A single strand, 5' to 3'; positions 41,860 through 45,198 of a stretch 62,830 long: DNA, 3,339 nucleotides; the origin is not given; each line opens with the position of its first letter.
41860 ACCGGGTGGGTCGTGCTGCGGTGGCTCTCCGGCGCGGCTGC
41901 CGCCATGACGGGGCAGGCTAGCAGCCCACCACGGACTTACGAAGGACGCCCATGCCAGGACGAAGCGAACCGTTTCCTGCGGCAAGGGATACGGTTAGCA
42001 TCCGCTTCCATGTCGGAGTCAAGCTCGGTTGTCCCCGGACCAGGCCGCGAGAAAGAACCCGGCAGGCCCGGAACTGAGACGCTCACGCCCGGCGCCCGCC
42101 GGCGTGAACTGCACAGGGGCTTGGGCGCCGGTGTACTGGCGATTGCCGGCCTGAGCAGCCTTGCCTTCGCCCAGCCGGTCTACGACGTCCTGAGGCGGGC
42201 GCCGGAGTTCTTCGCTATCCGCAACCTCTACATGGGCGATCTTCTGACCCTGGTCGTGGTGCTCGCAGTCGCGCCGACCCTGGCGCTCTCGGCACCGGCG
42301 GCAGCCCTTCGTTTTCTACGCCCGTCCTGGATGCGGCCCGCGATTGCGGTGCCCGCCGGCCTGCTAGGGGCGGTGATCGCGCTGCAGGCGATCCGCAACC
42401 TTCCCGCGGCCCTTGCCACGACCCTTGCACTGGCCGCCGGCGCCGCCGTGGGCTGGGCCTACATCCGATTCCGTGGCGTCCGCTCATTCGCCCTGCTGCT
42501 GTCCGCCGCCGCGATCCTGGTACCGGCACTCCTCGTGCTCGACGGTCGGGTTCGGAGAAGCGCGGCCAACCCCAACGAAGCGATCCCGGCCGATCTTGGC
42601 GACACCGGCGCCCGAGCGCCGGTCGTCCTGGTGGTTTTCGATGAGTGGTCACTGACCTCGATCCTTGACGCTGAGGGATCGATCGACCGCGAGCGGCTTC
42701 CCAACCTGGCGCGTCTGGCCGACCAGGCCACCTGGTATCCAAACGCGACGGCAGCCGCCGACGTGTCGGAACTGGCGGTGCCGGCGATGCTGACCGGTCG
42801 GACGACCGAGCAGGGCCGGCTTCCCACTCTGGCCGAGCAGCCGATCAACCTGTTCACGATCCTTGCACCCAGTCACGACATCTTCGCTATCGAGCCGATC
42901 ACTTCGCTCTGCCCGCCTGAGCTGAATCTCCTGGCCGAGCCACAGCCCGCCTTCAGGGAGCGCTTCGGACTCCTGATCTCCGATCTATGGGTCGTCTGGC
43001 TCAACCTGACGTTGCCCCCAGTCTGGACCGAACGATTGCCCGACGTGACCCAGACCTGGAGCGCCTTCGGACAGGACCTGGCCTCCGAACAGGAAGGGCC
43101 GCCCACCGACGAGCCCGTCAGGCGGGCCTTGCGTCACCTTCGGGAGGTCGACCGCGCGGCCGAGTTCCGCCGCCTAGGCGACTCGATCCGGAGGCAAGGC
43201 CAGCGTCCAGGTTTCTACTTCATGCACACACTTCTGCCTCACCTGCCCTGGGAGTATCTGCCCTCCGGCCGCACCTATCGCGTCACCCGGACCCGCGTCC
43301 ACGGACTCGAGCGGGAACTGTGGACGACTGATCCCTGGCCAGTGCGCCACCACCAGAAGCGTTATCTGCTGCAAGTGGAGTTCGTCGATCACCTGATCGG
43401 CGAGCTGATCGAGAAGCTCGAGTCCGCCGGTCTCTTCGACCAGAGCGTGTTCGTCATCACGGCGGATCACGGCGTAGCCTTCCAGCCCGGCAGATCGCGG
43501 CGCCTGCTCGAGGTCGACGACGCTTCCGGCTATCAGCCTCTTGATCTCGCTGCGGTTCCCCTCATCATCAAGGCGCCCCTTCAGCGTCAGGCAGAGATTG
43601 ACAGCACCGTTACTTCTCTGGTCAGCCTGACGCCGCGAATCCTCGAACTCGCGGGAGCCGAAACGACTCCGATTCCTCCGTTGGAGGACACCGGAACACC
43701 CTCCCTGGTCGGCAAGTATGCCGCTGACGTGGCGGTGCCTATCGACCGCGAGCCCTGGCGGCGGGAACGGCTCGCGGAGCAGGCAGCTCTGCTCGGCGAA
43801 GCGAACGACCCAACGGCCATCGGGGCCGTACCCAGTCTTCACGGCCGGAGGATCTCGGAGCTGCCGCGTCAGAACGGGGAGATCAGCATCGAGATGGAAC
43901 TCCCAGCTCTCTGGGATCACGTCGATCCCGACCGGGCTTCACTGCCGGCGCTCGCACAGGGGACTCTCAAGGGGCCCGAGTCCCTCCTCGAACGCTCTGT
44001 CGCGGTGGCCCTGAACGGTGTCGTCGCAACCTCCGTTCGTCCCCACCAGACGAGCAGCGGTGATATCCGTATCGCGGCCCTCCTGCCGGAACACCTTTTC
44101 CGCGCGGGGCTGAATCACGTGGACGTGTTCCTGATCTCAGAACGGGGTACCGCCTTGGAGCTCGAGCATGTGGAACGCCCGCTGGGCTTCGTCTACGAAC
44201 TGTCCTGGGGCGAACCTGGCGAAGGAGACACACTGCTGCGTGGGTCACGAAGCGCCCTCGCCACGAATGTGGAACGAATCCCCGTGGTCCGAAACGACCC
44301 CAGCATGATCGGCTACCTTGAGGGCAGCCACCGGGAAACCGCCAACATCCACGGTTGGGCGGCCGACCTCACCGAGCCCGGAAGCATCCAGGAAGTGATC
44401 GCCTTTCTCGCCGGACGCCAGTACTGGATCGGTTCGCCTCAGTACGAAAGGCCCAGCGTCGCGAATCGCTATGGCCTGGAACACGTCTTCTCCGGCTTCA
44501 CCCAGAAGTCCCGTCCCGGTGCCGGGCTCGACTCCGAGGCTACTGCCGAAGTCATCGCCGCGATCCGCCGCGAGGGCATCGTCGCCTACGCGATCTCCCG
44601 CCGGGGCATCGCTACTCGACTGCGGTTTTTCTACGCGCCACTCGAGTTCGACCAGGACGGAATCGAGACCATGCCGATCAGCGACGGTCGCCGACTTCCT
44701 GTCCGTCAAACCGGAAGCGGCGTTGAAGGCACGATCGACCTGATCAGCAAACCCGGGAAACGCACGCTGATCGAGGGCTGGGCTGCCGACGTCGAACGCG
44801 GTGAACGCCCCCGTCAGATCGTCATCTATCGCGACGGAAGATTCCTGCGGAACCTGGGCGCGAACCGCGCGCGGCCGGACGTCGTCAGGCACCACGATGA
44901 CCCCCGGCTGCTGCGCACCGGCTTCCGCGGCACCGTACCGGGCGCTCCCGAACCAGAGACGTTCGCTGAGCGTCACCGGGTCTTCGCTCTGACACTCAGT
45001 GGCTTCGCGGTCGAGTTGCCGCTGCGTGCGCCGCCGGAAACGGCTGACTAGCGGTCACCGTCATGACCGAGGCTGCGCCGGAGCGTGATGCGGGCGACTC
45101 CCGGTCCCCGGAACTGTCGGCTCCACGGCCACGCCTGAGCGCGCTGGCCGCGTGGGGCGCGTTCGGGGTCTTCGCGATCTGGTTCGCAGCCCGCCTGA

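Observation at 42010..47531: Two unrelated envelope-modifying enzymes share the same tandem C-terminal module: candidate new surface-glycopolymer decoration system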

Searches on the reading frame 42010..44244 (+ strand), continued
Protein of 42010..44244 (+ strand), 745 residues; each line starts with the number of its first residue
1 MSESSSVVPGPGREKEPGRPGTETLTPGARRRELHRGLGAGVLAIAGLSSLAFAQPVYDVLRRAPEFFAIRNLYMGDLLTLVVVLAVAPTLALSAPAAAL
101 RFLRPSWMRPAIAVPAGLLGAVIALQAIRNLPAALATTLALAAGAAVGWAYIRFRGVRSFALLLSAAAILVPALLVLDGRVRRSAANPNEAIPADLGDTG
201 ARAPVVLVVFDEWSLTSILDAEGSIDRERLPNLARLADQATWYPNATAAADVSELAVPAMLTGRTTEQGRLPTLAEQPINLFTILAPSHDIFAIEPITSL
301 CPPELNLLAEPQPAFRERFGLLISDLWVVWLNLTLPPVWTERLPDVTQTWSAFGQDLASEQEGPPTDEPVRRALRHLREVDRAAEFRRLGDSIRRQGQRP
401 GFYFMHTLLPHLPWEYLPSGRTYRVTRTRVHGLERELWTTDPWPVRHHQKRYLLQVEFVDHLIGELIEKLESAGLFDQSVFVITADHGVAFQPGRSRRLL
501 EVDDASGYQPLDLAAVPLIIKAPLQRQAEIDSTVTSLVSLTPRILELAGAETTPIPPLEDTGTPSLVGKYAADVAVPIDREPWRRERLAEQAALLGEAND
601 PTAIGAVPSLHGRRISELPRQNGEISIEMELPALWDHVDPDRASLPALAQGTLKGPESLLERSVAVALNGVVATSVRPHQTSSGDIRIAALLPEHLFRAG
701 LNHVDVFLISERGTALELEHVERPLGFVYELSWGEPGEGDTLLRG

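Call 68: fold_search(model_id=the predicted structure, library=pdb)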
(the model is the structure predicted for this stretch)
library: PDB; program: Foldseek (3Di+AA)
matches with E <= 10: 817; with E <= 0.001: 350
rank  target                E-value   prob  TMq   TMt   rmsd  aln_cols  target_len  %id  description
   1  6pt6_A                2.6e-11  1.00  0.24  0.37  17.6       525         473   14  Crystal structure of PsS1_NC C84S in complex with i-neocarratetraose (released 2019-09-25)
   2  6ioz_A                4.8e-11  1.00  0.29  0.41  17.9       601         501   12  Structural insights of idursulfase beta (released 2018-11-28)
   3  6pt6_B                5.6e-11  1.00  0.25  0.38  17.1       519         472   14  Crystal structure of PsS1_NC C84S in complex with i-neocarratetraose (released 2019-09-25)
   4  6pt4_B                6.5e-11  1.00  0.28  0.41  14.1       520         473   13  Crystal structure of apo PsS1_NC (released 2019-09-25)
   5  2vqr                  6.8e-11  1.00  0.29  0.41  10.9       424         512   18  Crystal structure of a phosphonate monoester hydrolase from rhizobium leguminosarum: a new member of the alkaline phosph (released 2008-09-30)
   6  6ptk_D                7.9e-11  1.00  0.28  0.42  13.8       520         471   13  Crystal structure of the sulfatase PsS1_NC C84A with bound sulfate ion (released 2019-09-25)
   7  5fql_A                8.8e-11  1.00  0.28  0.40  17.8       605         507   13  Insights into Hunter syndrome from the structure of iduronate-2- sulfatase (released 2017-01-18)
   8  7oz8                  9.2e-11  1.00  0.31  0.47   8.7       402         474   16  Sulfated host glycan recognition by carbohydrate sulfatases of the human gut microbiota (BT1918_S1_46) (released 2022-06-29)
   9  9gve                  9.2e-11  1.00  0.29  0.40  11.0       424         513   18  Structure of phosphonate monoester hydrolase from Rhizobium leguminosarum with phenyl phosphonate (released 2025-10-08)
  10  6ptk_A                9.7e-11  1.00  0.30  0.44  13.8       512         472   14  Crystal structure of the sulfatase PsS1_NC C84A with bound sulfate ion (released 2019-09-25)
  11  7lha_A                1.8e-10  1.00  0.29  0.41  17.2       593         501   12  Structure of the Exo-L-galactose-6-sulfatase BuS1_11 from Bacteroides uniformis (released 2022-02-09)
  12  6b0j_A                2.0e-10  1.00  0.27  0.42   9.0       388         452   15  Crystal structure of Ps i-CgsB in complex with k-i-k-neocarrahexaose (released 2018-03-14)
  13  6b0j_B                2.7e-10  1.00  0.27  0.42   9.0       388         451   15  Crystal structure of Ps i-CgsB in complex with k-i-k-neocarrahexaose (released 2018-03-14)
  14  6fny_C                2.8e-10  1.00  0.30  0.42  10.0       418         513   14  CRYSTAL STRUCTURE OF A CHOLINE SULFATASE FROM SINORHIZOBIUM MELLILOTI (released 2018-02-28)
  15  6j66_B                2.8e-10  1.00  0.28  0.42  10.4       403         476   15  Chondroitin sulfate/dermatan sulfate endolytic 4-O-sulfatase (released 2019-07-10)
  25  6xlp_A                7.6e-10  1.00  0.27  0.34  17.3       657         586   12  Structure of the essential inner membrane lipopolysaccharide-PbgA complex (released 2020-08-26)
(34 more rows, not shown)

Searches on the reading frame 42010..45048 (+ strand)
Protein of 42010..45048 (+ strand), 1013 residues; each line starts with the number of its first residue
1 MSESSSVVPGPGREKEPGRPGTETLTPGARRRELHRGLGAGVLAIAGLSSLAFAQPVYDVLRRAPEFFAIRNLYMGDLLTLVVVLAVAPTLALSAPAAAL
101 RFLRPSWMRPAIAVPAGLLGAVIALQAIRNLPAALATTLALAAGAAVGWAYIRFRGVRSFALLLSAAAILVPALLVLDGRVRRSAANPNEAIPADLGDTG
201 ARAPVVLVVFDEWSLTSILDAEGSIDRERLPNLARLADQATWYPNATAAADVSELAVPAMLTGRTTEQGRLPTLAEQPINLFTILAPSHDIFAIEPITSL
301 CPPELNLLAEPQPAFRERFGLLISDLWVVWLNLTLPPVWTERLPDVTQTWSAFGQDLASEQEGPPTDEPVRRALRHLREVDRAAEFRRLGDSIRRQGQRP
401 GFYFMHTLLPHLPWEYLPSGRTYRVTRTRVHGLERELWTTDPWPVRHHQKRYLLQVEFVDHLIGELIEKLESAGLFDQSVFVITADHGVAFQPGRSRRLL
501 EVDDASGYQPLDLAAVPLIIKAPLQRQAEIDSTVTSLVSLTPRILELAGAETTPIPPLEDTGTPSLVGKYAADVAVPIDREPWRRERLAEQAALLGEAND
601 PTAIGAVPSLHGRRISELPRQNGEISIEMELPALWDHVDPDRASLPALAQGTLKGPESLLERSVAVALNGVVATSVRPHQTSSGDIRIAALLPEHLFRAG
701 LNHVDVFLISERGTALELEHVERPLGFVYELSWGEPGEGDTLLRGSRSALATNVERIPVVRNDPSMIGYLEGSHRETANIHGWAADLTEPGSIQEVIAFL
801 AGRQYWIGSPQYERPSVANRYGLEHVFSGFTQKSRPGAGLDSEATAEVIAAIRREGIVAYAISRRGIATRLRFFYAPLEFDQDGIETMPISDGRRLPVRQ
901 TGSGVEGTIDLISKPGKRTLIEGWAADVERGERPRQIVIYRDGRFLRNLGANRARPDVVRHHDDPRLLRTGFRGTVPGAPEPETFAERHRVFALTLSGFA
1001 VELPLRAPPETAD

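Call 4: search_protein_families(library=pfam, proteins=[window:42010-45048:+], max_evalue=1)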
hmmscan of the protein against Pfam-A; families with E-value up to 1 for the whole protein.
window:42010-45048:+ (1013 aa): 4 families
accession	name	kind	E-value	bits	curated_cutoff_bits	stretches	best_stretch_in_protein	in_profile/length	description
PF00884.28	Sulfatase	-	4.9e-20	72.5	25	2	389-550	153-301/301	Sulfatase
PF01663.27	Phosphodiest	-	4.3e-07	30.3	23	1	453-495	185-226/342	Type I phosphodiesterase / nucleotide pyrophosphatase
PF02995.22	DUF229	-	0.0025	17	25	1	447-496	301-350/496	Protein of unknown function (DUF229)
PF01676.23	Metalloenzyme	-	0.036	14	24.3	1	450-490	167-203/252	Metalloenzyme superfamily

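Call 5: search_protein_families(library=ncbifam, proteins=[window:42010-45048:+], max_evalue=1)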
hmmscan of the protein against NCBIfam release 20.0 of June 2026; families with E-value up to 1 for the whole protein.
window:42010-45048:+ (1013 aa): 5 families
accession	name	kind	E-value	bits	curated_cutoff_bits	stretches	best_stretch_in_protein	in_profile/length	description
TIGR03417.1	chol_sulfatase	equivalog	6.4e-11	41.8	433.45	1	444-559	247-355/500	choline-sulfatase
NF010322.0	PRK13759.1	equivalog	1.8e-07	30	481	1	445-553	263-368/486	arylsulfatase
NF053595.1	LptchSynLtaSGpos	equivalog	3.9e-07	29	970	1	451-553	429-531/626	lipoteichoic acid synthase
NF045661.1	HdlasePehA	equivalog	1.4e-05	23.9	900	1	445-552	277-379/506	phosphoric/sulfuric ester hydrolase PehA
NF038282.1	LapC_YejM_PbgA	exception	0.00048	18.5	825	1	447-531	409-484/584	LPS biosynthesis-modulating metalloenzyme YejM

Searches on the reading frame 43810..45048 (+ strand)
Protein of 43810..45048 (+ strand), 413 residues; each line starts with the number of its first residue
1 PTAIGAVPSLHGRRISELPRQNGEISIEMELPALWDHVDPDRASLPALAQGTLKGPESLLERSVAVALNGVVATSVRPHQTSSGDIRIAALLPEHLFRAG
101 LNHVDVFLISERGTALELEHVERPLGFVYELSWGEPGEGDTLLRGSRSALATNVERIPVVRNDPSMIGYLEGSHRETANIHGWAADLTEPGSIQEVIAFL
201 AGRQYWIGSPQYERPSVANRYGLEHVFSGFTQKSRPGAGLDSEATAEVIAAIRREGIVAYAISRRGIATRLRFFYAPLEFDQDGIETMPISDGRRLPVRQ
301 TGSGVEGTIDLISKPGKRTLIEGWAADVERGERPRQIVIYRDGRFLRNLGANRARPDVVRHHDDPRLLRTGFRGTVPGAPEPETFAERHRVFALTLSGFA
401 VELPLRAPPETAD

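Call 6: search_protein_families(library=pfam, proteins=[window:43810-45048:+], max_evalue=10)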
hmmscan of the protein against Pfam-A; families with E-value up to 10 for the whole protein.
window:43810-45048:+ (413 aa): 0 families

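Call 7: search_solved_structures(query=window:43810-45048:+, max_evalue=10)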
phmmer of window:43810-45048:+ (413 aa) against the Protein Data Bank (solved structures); distinct sequences matched with E-value up to 10: 0.
